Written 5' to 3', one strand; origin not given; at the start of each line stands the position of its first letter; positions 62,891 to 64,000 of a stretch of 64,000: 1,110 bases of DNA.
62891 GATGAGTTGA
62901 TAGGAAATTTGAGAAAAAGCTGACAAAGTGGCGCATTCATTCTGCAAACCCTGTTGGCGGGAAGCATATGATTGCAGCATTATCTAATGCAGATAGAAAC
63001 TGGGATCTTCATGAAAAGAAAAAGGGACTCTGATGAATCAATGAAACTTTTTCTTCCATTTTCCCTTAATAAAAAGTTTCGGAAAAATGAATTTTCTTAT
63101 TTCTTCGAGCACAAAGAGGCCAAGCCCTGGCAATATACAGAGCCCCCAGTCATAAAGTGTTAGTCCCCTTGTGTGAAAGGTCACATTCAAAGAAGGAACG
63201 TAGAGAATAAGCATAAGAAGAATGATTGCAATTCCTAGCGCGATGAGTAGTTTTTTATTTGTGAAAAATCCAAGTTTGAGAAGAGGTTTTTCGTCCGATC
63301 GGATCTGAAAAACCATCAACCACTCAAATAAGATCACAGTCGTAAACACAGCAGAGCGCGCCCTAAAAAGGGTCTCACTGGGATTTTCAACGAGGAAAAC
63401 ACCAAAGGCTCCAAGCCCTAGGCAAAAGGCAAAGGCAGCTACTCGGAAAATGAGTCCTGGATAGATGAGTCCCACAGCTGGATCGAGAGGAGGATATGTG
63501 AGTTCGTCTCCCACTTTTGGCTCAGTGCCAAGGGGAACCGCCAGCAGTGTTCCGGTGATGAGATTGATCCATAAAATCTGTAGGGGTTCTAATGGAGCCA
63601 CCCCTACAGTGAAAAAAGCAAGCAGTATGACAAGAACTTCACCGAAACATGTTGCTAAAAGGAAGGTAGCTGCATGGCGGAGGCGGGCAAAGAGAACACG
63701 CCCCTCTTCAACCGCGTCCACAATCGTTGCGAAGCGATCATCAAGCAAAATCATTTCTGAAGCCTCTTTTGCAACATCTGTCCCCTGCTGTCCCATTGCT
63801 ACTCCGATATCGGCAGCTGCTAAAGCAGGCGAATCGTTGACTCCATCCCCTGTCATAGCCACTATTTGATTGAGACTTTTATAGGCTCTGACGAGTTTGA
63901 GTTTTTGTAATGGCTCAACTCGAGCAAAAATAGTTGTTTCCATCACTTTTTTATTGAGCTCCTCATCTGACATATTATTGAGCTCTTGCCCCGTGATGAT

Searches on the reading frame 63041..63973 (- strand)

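Call 89: search_protein_families(library=pfam, proteins=[window:63041-63973:-], max_evalue=0.001)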
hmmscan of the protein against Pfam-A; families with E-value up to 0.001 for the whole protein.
window:63041-63973:- (311 aa): 3 families
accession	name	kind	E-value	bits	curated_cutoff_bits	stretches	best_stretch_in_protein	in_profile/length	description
PF00689.26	Cation_ATPase_C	-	1.4e-40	139.4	27.3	1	126-296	2-175/175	Cation transporting ATPase, C-terminus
PF08282.18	Hydrolase_3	-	0.0007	19.8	20.9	1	31-76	199-243/255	haloacid dehalogenase-like hydrolase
PF00702.32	Hydrolase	-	0.00078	20.3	26.4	0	16-55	152-191/191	haloacid dehalogenase-like hydrolase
